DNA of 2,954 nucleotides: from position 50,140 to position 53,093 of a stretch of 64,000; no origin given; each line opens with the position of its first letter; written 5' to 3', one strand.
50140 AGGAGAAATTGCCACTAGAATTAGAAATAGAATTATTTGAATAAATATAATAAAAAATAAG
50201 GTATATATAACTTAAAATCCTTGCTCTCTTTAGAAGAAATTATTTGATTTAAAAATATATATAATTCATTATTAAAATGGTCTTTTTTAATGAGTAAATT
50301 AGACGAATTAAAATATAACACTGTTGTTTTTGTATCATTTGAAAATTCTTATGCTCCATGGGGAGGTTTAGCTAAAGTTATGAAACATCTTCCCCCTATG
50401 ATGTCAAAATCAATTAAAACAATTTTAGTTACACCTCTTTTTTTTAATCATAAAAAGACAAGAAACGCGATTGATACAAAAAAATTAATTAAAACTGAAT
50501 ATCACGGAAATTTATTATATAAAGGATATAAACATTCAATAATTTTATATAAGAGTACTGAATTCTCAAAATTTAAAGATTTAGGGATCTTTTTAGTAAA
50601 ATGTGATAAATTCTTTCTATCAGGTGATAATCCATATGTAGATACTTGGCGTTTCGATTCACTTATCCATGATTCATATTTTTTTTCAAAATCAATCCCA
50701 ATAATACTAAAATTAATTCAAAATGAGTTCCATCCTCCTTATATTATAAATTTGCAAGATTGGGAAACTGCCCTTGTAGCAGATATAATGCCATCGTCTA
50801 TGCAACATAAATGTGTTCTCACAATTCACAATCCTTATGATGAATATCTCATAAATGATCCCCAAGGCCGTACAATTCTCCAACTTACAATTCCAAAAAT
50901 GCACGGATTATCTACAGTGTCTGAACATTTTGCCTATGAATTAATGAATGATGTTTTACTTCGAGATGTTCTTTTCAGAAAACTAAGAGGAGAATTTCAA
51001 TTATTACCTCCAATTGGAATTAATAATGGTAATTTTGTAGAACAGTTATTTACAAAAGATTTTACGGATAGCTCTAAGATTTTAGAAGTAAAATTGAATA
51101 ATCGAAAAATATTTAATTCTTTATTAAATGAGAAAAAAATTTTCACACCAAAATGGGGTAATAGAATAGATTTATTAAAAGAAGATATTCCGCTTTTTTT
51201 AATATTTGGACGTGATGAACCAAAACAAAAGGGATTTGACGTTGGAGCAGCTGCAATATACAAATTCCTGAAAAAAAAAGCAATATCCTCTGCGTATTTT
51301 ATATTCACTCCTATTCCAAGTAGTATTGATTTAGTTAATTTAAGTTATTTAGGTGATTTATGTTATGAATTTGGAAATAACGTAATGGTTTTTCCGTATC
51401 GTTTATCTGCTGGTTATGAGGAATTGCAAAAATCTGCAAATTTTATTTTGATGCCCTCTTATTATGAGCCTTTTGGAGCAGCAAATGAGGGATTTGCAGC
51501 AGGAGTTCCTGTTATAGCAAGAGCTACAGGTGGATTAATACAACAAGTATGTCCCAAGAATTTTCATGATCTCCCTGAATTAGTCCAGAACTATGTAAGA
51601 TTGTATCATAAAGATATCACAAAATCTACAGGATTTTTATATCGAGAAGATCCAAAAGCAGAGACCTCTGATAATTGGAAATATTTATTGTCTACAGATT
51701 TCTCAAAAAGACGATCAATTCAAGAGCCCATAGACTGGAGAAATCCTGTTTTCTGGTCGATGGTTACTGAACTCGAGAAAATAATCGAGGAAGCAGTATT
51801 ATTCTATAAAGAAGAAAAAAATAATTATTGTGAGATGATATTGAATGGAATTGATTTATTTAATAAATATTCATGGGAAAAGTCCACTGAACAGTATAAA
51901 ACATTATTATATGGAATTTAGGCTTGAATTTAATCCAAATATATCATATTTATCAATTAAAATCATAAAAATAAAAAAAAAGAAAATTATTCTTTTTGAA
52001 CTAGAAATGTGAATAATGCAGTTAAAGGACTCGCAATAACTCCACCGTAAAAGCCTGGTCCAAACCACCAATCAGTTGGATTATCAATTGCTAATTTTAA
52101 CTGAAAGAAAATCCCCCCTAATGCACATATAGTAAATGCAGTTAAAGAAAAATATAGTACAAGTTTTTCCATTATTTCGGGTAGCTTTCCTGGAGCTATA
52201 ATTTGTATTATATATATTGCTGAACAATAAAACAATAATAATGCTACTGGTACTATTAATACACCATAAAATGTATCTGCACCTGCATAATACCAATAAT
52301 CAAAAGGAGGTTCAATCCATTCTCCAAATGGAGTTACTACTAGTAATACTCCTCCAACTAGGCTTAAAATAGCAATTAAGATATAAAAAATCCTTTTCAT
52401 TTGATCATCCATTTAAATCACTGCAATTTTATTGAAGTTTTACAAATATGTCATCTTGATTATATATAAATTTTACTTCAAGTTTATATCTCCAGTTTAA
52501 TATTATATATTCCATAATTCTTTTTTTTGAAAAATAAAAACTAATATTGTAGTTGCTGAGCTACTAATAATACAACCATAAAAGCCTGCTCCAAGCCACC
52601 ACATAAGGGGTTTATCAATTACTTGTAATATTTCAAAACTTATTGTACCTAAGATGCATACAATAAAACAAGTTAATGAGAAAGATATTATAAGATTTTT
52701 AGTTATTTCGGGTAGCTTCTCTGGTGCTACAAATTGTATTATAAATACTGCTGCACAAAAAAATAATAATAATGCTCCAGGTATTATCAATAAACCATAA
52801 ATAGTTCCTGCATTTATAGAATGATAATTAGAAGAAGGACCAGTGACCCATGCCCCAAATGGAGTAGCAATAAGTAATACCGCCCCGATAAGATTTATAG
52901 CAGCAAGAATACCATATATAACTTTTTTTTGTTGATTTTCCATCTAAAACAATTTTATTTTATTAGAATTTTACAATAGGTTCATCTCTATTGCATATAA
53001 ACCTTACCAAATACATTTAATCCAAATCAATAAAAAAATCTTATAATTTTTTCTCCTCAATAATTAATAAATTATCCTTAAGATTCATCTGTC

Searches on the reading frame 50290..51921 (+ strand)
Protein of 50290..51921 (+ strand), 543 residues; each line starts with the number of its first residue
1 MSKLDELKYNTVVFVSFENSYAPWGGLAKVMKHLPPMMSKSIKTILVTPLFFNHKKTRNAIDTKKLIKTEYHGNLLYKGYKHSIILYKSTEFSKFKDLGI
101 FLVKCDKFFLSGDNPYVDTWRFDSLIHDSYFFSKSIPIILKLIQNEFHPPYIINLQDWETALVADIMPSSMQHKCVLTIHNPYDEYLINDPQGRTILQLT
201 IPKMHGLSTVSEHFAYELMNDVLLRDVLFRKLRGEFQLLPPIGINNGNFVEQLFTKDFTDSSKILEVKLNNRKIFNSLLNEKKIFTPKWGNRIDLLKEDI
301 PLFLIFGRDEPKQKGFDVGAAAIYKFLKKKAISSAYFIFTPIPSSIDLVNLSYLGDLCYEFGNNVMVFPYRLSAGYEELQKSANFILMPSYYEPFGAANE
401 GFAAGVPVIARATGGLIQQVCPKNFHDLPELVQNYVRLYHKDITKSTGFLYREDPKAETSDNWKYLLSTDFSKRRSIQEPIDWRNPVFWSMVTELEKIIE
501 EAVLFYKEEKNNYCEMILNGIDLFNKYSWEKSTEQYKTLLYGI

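Call 3: search_protein_families(library=pfam, proteins=[window:50290-51921:+], max_evalue=1)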
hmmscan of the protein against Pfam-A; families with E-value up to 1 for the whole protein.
window:50290-51921:+ (543 aa): 4 families
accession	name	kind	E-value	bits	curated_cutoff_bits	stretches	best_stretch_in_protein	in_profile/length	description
PF08323.17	Glyco_transf_5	-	5.2e-15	56.3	22.7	1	12-182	2-168/239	Starch synthase catalytic domain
PF20706.3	GT4-conflict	-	3.6e-07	29.9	26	1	297-419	194-319/385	Family 4 Glycosyltransferase in conflict systems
PF00534.26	Glycos_transf_1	-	8.3e-07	29.1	26.4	1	359-422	69-133/172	Glycosyl transferases group 1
PF13692.12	Glyco_trans_1_4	-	3.7e-05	24.5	27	1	301-419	2-113/142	Glycosyl transferases group 1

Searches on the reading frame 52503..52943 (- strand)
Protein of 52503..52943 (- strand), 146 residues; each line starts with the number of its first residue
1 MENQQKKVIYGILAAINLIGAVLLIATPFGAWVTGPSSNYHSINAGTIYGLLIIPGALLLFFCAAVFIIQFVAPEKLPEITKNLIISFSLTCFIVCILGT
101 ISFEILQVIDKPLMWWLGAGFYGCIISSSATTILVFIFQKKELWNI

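Call 3: search_protein_families(library=pfam, proteins=[window:52503-52943:-], max_evalue=1)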
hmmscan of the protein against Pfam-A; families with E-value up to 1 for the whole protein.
window:52503-52943:- (146 aa): 0 families

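Call 69: search_protein_families(library=padloc, proteins=[window:52503-52943:-], max_evalue=0.01)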
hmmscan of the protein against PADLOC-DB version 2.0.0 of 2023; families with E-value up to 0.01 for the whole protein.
window:52503-52943:- (146 aa): 1 family
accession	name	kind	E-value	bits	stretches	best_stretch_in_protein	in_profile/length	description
PDLC00210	KwaA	-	0.0017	16.5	1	65-136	74-143/169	Unknown function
